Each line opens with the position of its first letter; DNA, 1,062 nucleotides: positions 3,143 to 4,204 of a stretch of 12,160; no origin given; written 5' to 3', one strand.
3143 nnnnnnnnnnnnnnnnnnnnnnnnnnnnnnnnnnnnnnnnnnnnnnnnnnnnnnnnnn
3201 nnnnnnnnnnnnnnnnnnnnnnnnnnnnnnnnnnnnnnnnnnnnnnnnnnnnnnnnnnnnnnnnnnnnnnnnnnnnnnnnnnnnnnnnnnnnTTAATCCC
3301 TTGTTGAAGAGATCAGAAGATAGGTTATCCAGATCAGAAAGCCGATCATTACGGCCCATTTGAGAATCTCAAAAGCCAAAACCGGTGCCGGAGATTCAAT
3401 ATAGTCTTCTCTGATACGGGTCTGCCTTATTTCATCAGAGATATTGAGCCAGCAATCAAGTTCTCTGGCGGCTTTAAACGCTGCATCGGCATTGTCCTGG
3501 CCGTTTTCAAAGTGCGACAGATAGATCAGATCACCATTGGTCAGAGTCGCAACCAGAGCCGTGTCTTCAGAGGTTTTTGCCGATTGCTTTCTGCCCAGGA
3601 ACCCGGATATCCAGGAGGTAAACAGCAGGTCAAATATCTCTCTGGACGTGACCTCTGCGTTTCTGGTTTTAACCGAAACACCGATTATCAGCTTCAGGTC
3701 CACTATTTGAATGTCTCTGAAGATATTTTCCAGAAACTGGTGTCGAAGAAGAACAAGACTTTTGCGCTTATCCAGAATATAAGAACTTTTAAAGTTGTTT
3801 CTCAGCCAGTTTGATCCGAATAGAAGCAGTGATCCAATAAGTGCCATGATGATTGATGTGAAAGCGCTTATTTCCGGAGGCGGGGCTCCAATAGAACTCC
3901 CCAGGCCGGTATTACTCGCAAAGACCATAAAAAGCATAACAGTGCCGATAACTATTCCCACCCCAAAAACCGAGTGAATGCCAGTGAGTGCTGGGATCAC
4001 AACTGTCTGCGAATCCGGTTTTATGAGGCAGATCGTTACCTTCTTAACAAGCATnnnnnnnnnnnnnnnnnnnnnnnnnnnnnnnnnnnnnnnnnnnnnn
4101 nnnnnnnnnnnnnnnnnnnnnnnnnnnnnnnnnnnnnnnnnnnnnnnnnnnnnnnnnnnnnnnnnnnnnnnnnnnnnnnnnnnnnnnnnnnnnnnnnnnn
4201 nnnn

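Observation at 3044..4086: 3-TM membrane protein gene isolated between two same-orientation IS-end copies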

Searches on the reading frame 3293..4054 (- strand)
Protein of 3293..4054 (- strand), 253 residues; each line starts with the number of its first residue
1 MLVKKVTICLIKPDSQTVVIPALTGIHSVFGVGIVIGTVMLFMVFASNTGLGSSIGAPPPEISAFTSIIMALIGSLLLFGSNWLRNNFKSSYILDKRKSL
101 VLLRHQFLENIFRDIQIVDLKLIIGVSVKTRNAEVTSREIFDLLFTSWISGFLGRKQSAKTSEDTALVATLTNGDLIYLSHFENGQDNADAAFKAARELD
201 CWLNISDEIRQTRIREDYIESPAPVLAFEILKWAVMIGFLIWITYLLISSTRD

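Call 5: search_protein_families(library=pfam, proteins=[window:3293-4054:-], max_evalue=0.01)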
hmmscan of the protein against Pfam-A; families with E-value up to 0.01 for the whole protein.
window:3293-4054:- (253 aa): 0 families

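Call 10: search_protein_families(library=padloc, proteins=[window:3293-4054:-], max_evalue=0.1)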
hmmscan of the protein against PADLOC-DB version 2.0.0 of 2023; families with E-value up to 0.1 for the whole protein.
window:3293-4054:- (253 aa): 0 families

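Call 11: search_protein_families(library=ncbifam, proteins=[window:3293-4054:-], max_evalue=0.1)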
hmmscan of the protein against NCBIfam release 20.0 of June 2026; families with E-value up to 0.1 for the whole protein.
window:3293-4054:- (253 aa): 1 family
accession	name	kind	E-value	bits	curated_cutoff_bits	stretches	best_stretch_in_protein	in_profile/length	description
NF011342.0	PRK14759.1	equivalog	0.082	13.1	53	0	234-248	10-24/29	K(+)-transporting ATPase subunit F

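Call 12: find_homologous_proteins(query=window:3293-4054:-, max_evalue=0.01)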
Query window:3293-4054:- (253 aa): 5 proteins with E <= 0.01 among 1289 candidates.
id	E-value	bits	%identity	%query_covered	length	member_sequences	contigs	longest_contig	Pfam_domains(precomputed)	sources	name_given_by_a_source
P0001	3.6e-148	510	94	100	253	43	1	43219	-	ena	-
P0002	1.3e-128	446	83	100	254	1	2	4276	-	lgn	-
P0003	6.1e-128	443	80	100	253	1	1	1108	-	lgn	-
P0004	1.7e-123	429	79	100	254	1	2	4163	-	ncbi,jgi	-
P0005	5.2e-114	398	72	100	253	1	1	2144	-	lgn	-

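Call 14: find_encoding_contigs(protein=P0001, flank=10000, max_places=4)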
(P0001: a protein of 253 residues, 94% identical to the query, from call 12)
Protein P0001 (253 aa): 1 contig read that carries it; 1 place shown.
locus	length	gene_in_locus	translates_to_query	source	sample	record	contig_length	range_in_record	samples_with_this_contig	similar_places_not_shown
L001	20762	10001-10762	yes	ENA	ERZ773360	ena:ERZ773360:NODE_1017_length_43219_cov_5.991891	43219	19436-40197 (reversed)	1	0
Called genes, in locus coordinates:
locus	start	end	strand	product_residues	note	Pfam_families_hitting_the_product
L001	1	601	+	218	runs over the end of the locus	PF00702:Hydrolase, PF12710:HAD, PF13419:HAD_2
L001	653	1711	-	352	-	-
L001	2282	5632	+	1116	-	PF13482:RNase_H_2, PF01443:Viral_helicase1 (faint), PF13086:AAA_11 (faint), PF13245:AAA_19 (weak), PF13604:AAA_30 (weak), PF13087:AAA_12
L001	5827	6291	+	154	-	-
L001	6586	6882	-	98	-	PF04994:TfoX_C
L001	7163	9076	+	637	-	-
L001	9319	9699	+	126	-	-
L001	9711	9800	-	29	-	-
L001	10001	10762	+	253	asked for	-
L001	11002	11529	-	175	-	-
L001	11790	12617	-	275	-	PF00520:Ion_trans, PF07885:Ion_trans_2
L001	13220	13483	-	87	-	PF24732:ParE_like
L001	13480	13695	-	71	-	-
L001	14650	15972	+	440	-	PF00248:Aldo_ket_red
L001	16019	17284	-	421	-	PF07690:MFS_1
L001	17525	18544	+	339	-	PF04055:Radical_SAM, PF13186:SPASM (weak)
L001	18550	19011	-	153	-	-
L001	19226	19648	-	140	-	-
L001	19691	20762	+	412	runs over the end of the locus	PF07690:MFS_1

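Call 15: find_encoding_contigs(protein=P0004, flank=10000, max_places=4)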
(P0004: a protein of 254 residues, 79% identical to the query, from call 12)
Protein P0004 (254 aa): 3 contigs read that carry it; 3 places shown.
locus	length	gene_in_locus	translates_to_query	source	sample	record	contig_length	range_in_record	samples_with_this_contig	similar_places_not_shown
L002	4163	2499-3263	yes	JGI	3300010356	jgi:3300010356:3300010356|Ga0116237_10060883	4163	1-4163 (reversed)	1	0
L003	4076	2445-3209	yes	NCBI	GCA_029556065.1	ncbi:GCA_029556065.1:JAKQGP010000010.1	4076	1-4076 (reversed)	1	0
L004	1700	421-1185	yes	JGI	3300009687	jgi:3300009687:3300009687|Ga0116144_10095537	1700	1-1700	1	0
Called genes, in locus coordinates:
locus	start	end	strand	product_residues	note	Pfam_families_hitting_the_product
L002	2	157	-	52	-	?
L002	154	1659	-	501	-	-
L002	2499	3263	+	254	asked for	-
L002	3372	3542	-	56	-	-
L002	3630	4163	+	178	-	?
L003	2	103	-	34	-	?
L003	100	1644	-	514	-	-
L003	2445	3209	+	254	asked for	-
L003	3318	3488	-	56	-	-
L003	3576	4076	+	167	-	?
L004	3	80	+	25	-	?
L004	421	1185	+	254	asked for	-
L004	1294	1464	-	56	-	-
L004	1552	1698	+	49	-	?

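Call 18: find_related_loci(query=A1, collection=genome_contigs, flank=10000)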
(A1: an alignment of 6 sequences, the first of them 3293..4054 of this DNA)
Query A1 (253 aa) in genome_contigs; peptide patterns used: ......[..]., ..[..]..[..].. (x = any residue, [..] = any of these).
122 stretches matched a pattern; 1 encode a relative of the query (tblastn E <= 1e-3); 1 distinct loci.
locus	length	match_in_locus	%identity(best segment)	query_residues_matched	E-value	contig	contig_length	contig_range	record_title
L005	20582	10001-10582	31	8-203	6e-23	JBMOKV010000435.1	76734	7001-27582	MAG: Candidatus Rifleibacteriota bacterium isolate Betzabe_MAG007 MAG007_435, whole genome shotgun sequence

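Call 25: predict_structure(alignment_id=A1)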
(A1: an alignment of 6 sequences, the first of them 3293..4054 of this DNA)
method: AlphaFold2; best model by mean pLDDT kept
length: 253 residues; sequences in the alignment: 6
mean_pLDDT: 62.6   pTM: 0.53
mean pLDDT of the five models: 62.6, 58.8, 58.2, 51.5, 38.1
residues with pLDDT >= 90: 0; 70-90: 96; 50-70: 100; < 50: 57
segments of 3 or more residues with pLDDT < 50: 1-7, 133-162, 215-229
pLDDT, mean of each block of 10 residues (from residue 1): 44 84 57 66 67 55 65 72 71 85 75 78 75 48 39 33 63 74 61 77 72 47 44 59 59 47
secondary structure, 60 per line:
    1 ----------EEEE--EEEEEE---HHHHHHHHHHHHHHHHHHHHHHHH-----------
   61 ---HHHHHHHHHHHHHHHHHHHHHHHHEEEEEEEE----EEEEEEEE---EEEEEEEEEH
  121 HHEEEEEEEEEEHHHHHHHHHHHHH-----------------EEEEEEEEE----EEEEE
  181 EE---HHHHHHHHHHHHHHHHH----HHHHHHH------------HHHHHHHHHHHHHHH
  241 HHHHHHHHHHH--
elements in order: E11-14 E17-22 H26-49 H64-87 E88-95 E100-107 E111-119 E123-132 H133-145 E163-171 E176-182 H186-202 H207-213 H226-251

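Call 26: search_protein_representatives(alignment_id=A1)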
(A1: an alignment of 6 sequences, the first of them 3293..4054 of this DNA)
Query: 6 sequences, 253 profile positions. Proteins with E-value up to 0.001 (for the whole library): 12; up to 1e-10: 8; up to 1e-30: 3. The best 12 are listed.
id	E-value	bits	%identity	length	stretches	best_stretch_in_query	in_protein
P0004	1.4e-152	522.8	-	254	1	1-253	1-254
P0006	8.6e-54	199.1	-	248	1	4-249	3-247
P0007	2.7e-44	168.0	-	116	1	1-93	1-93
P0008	1.9e-28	116.1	-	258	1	8-193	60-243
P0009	4.4e-24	101.8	-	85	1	1-55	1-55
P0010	5.0e-16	75.4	-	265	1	13-247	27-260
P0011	3.1e-13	66.2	-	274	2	18-203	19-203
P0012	1.3e-12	64.2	-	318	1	20-212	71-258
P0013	3.4e-10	56.3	-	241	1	14-249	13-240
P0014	2.5e-09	53.4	-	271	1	25-188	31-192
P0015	2.9e-08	50.0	-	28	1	226-253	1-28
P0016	3.9e-04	36.4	-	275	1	17-253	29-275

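Call 30: find_homologous_proteins(query=A2, max_evalue=0.01)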
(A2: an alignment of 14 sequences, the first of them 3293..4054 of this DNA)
Query A2 (14 sequences) (253 aa, profile of the alignment): 6 proteins with E <= 0.01 among 8000 candidates.
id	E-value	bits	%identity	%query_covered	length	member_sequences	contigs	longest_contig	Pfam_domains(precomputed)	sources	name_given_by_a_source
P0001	1.9e-104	367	94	100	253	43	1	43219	-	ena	-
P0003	2.0e-104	367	80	100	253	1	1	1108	-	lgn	-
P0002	3.0e-102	359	83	100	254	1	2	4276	-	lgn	-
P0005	4.7e-102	359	72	100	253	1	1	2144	-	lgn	-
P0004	1.7e-101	357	79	100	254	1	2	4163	-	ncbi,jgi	-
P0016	1.7e-77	278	22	98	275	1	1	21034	-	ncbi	-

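Call 31: search_protein_families(library=pfam, alignment_id=A2, max_evalue=10)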
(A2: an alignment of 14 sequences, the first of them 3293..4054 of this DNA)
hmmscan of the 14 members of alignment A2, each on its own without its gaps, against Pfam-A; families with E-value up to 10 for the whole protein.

A. member 1, window:3293-4054:- (253 aa): 1 family
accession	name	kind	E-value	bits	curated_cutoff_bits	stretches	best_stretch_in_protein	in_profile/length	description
PF25595.1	Phage_TTP_16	-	0.078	13.3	27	1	156-212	85-138/167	Phage tail tube protein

B. families by the number of members that match (of 14 scanned): 17 families
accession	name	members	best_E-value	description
PF25595.1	Phage_TTP_16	3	0.078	Phage tail tube protein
PF13248.11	Zn_ribbon_3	2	0.023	zinc-ribbon domain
PF12285.13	Astrovir_pp_1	1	0.015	Astroviridae polyprotein 1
PF24681.1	Kelch_KLHDC2_KLHL20_DRC7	1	0.037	KLHDC2/KLHL20/DRC7 Kelch-repeats domain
PF20869.2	FAM186A_PQQAQ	1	0.072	FAM186A, PQQAQ repeat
PF17178.9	MASE5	1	0.079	Membrane-associated sensor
PF19704.5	DNAPKcs_CC5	1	0.12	DNA-PKcs, CC5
PF13240.11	Zn_Ribbon_1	1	0.13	zinc-ribbon domain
PF24350.1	DUF7510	1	0.14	Family of unknown function (DUF7510)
PF06703.16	SPC25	1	0.24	Microsomal signal peptidase 25 kDa subunit (SPC25)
PF15179.11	Myc_target_1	1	0.24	Myc target protein 1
PF05745.16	CRPA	1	0.33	Chlamydia 15 kDa cysteine-rich outer membrane protein (CRPA)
PF20538.3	DUF6753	1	0.42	Family of unknown function (DUF6753)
PF20990.2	DUF2207_C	1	0.52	Predicted membrane protein (DUF2207) C-terminal domain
PF15879.10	MWFE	1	0.74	NADH-ubiquinone oxidoreductase MWFE subunit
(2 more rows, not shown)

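Call 35: search_solved_structures(query=A2, max_evalue=10, show_alignments=2)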
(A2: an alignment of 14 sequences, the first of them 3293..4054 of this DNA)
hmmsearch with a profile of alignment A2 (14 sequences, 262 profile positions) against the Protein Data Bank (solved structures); distinct sequences matched with E-value up to 10: 3.
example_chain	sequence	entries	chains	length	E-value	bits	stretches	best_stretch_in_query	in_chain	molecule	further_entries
3anw_A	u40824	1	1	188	0.45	12.9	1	101-164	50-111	Putative uncharacterized protein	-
4wia_A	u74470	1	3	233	0.67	12.3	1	98-154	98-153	Putative flagella-related protein H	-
5lgd_A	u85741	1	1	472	0.89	11.9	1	75-183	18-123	Platelet glycoprotein 4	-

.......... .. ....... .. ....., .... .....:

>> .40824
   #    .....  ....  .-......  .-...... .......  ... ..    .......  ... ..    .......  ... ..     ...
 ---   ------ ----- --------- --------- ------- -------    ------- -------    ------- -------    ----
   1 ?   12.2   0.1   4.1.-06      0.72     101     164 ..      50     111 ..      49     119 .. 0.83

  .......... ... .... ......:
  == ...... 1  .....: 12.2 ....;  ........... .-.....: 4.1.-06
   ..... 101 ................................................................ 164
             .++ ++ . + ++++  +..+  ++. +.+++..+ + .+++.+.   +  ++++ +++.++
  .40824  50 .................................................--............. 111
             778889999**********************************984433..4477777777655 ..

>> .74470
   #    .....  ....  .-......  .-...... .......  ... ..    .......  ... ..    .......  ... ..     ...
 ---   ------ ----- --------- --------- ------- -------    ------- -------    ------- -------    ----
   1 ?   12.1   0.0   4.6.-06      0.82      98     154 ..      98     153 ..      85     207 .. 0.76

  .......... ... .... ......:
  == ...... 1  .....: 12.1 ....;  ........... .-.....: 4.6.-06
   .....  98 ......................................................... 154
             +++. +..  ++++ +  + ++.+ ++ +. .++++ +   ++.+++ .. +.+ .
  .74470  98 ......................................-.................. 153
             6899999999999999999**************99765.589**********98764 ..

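Call 40: find_encoding_contigs(protein=P0016, flank=8000, max_places=3)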
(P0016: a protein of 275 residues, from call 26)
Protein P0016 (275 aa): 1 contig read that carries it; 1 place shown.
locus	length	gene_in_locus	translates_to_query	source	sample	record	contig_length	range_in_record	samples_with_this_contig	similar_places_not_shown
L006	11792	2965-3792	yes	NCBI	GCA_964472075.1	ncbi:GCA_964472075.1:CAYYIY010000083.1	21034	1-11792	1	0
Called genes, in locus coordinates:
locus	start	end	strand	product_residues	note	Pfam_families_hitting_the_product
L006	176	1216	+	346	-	PF01113:DapB_N, PF19328:DAP_DH_C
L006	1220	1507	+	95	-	PF22010:OrtA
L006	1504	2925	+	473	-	PF00291:PALP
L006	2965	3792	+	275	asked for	-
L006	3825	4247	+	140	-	PF19780:DUF6265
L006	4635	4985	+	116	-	PF16552:OAM_alpha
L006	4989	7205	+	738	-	PF09043:Lys-AminoMut_A, PF16554:OAM_dimer, PF02310:B12-binding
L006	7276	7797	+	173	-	-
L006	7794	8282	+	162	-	-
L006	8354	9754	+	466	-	PF13941:MutL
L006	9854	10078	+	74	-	PF02604:PhdYeFM_antitox (weak)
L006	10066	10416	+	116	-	-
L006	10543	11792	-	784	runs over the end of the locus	PF13191:AAA_16 (faint), PF01637:ATPase_2 (faint), PF00158:Sigma54_activat (weak), PF07724:AAA_2, PF13476:AAA_23 (weak), PF00004:AAA, PF07728:AAA_5, PF10431:ClpB_D2-small, +1 more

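Call 41: find_encoding_contigs(protein=P0006, flank=8000, max_places=3)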
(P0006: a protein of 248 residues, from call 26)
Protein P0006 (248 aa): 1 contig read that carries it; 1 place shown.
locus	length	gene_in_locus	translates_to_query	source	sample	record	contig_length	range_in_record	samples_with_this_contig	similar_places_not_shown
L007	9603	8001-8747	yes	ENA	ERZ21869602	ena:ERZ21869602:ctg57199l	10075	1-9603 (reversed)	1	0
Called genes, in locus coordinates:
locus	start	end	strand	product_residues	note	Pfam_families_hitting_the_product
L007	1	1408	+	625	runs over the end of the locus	?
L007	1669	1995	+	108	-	-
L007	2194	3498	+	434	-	PF12796:Ank_2 (weak), PF24521:Ank_KRIT1 (faint), PF00023:Ank (faint), PF13606:Ank_3 (faint), PF13857:Ank_5 (faint), PF12796:Ank_2, PF13637:Ank_4 (weak), PF00905:Transpeptidase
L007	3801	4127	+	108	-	-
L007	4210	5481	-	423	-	-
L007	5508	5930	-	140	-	-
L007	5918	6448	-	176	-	PF04542:Sigma70_r2, PF04545:Sigma70_r4 (faint), PF08281:Sigma70_r4_2 (weak)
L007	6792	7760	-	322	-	PF01764:Lipase_3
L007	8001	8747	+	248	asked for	-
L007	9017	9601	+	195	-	?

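Call 42: find_encoding_contigs(protein=P0012, flank=6000, max_places=2)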
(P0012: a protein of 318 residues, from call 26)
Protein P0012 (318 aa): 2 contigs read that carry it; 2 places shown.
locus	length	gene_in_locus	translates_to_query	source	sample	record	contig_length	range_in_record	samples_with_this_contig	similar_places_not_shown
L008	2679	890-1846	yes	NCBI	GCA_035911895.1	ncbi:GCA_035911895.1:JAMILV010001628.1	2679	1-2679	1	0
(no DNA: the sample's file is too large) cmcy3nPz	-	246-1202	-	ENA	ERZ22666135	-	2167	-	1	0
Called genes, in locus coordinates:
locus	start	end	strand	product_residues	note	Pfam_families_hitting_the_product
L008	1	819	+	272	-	?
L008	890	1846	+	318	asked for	-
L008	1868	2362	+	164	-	PF12158:DUF3592 (weak)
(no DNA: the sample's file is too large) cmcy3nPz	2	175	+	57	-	?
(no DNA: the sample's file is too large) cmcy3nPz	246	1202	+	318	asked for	-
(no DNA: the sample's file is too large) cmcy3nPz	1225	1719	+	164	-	PF12158:DUF3592 (weak)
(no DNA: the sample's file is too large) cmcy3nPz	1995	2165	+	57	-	?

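Call 43: find_encoding_contigs(protein=P0011, flank=6000, max_places=2)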
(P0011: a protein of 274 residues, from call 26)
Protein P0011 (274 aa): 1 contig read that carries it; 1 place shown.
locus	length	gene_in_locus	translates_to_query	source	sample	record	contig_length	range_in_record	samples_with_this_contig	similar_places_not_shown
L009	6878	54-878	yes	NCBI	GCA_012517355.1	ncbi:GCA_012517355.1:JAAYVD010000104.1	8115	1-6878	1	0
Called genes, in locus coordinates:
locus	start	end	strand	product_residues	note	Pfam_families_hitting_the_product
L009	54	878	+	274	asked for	-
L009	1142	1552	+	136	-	PF00892:EamA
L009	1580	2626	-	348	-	PF01728:FtsJ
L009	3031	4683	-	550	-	PF13180:PDZ_2, PF17820:PDZ_6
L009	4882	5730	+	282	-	PF06342:DUF1057 (weak), PF00561:Abhydrolase_1, PF00975:Thioesterase (weak), PF12146:Hydrolase_4, PF12697:Abhydrolase_6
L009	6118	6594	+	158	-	-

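Call 44: find_encoding_contigs(protein=P0013, flank=6000, max_places=2)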
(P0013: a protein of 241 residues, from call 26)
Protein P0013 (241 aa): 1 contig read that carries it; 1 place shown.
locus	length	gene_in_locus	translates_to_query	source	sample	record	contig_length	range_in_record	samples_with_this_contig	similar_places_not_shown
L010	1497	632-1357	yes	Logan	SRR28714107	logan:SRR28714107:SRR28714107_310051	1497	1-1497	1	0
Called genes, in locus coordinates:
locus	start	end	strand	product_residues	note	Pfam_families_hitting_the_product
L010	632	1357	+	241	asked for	-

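Call 45: predict_structure(alignment_id=A2)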
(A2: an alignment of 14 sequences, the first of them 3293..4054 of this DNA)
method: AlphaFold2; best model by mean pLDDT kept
length: 253 residues; sequences in the alignment: 14
mean_pLDDT: 77.2   pTM: 0.66
mean pLDDT of the five models: 77.2, 76.0, 75.7, 74.5, 73.7
residues with pLDDT >= 90: 39; 70-90: 143; 50-70: 67; < 50: 4
segments of 3 or more residues with pLDDT < 50: none
pLDDT, mean of each block of 10 residues (from residue 1): 61 91 80 82 77 58 81 88 87 93 90 90 88 63 56 54 81 88 81 88 79 58 69 80 73 52
secondary structure, 60 per line:
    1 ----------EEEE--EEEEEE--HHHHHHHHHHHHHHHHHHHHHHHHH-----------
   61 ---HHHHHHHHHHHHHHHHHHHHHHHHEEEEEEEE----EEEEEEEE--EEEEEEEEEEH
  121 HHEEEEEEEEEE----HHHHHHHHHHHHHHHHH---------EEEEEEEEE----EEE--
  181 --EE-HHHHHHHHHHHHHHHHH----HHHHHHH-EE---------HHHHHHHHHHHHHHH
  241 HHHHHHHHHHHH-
elements in order: E11-14 E17-22 H25-49 H64-87 E88-95 E100-107 E110-119 E123-132 H137-153 E163-171 E176-178 H186-202 H207-213 H226-252
